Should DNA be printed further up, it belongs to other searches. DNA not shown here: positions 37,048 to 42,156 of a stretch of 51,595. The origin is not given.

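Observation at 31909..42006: Eight-gene coupled locus: 3 pseudopilins interleaved with 3 Skp/OmpH-like paralogs, ending in a 1602-aa secreted protein, with no assembly machinery nearby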

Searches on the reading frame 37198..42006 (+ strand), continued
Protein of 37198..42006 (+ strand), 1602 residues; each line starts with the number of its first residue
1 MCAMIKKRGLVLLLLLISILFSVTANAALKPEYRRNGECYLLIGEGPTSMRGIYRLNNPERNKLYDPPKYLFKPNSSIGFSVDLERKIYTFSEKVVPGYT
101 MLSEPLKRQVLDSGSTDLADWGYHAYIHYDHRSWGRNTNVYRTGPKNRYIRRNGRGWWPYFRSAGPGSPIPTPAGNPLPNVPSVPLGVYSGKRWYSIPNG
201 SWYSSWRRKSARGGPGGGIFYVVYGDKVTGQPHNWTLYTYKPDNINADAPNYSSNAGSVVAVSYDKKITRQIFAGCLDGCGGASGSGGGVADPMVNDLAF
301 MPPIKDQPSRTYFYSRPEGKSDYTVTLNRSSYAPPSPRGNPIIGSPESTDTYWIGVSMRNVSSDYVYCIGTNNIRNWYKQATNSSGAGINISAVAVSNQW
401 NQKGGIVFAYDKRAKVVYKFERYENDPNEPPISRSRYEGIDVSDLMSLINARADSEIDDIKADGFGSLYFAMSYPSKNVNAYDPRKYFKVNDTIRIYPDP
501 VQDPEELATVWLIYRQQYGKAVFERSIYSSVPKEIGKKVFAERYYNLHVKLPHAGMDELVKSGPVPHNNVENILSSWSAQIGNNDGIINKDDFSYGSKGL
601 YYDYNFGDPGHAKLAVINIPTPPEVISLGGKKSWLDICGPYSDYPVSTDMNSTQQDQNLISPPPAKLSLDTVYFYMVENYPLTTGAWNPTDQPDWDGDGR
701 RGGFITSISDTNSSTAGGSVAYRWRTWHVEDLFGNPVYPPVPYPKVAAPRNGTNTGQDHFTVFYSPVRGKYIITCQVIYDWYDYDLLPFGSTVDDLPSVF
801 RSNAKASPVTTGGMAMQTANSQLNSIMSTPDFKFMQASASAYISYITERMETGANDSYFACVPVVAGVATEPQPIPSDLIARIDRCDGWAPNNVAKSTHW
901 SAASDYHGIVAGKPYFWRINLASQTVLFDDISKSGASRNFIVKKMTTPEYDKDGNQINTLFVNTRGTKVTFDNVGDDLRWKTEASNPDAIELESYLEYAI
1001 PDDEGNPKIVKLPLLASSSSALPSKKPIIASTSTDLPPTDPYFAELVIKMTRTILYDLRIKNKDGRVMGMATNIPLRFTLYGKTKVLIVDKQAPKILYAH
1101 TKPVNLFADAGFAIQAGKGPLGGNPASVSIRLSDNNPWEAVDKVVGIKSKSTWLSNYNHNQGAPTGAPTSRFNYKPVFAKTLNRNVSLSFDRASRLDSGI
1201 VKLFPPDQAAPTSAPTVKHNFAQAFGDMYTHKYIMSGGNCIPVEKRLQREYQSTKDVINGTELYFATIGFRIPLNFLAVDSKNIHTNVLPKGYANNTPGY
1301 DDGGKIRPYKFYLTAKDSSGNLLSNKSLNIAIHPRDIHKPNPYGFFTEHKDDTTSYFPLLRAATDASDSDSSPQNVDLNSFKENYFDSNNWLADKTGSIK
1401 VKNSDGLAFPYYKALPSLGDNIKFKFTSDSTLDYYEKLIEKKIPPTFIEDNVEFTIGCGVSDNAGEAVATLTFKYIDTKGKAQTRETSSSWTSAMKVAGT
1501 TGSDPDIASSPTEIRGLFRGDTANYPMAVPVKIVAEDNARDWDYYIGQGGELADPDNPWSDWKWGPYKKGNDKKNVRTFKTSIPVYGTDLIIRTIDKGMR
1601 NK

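Call 84: search_protein_families(library=pfam, proteins=[L046:14338-15276:+, L046:15164-17140:+, L046:17124-17960:+, L046:17964-18671:+, L046:19041-19568:+, L046:19581-20282:+, L046:20426-21643:+, L025:20136-20699:+, L025:20696-22081:+, L025:22152-22793:+], max_evalue=0.01)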
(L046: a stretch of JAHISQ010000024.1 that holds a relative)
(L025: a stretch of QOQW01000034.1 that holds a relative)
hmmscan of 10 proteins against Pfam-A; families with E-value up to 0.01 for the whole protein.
L046:14338-15276:+ (312 aa): 0 families

L046:15164-17140:+ (658 aa): 6 families
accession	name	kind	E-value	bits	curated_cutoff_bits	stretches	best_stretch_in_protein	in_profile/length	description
PF08459.17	UvrC_RNaseH_dom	-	1.8e-46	158.3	22.3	1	435-582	1-158/159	UvrC RNAse H endonuclease domain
PF22920.2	UvrC_RNaseH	-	4.2e-24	85.1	24.3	1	306-417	2-114/116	UvrC Ribonuclease H-like domain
PF01541.30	GIY-YIG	-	2.7e-10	40.8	22.6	1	69-144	2-78/78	GIY-YIG catalytic domain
PF14520.12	HHH_5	-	2.4e-07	31.6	27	1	598-651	3-57/57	Helix-hairpin-helix domain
PF02151.25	UVR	-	2.5e-05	24.3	21.5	1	263-289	7-33/36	UvrB/uvrC motif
PF12826.13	HHH_2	-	0.0046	17.5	27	0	600-658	6-64/64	Helix-hairpin-helix motif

L046:17124-17960:+ (278 aa): 1 family
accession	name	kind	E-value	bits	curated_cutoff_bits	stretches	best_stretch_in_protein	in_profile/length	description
PF11209.13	LmeA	-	1.8e-05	25.4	27.3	1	104-246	46-191/217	LmeA-like phospholipid-binding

L046:17964-18671:+ (235 aa): 1 family
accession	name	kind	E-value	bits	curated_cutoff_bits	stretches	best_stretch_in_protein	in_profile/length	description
PF00588.24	SpoU_methylase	-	1.1e-29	103.8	29.7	1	21-161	2-142/142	SpoU rRNA Methylase family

L046:19041-19568:+ (175 aa): 1 family
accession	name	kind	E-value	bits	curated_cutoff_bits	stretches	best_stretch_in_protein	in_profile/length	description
PF10502.14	Peptidase_S26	-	1.8e-44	152.1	22.9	1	9-162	2-168/168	Signal peptidase, peptidase S26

L046:19581-20282:+ (233 aa): 3 families
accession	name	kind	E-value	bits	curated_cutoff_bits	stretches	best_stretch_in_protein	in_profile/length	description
PF09986.15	DUF2225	-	5.2e-22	79.1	21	1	27-224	7-210/214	Uncharacterized protein conserved in bacteria (DUF2225)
PF24292.1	DUF7479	-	0.006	17.1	27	0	19-35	24-40/60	Domain of unknown function (DUF7479)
PF14353.12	CpXC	-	0.0088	16.5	25.4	0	27-79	2-50/121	CpXC protein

L046:20426-21643:+ (405 aa): 2 families
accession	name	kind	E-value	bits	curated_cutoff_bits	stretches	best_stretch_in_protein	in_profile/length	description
PF00482.28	T2SSF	-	1.3e-55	187.1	25.2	2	71-194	1-125/125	Type II secretion system (T2SS), protein F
PF09546.15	Spore_III_AE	-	0.00056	19.7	27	0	133-180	6-53/321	Stage III sporulation protein AE (spore_III_AE)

L025:20136-20699:+ (187 aa): 0 families

L025:20696-22081:+ (461 aa): 5 families
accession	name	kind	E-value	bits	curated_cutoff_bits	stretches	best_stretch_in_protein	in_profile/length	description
PF00263.26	Secretin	-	3.9e-43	147.4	27.5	1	260-412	2-168/169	Bacterial type II and III secretion system protein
PF03958.22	Secretin_N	-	3.9e-12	46.7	28.2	1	118-175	5-69/69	Bacterial type II/III secretion system short domain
PF21305.2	type_II_gspD_N0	-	1.8e-08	34.5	27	1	34-79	1-47/71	GspD-like, N0 domain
PF07660.19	STN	-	0.00015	21.9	28.4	1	55-99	2-49/52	Secretin and TonB N terminus short domain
PF16344.10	FecR_C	-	0.0071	16.8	24.4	0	34-98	2-69/70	FecR, C-terminal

L025:22152-22793:+ (213 aa): 0 families
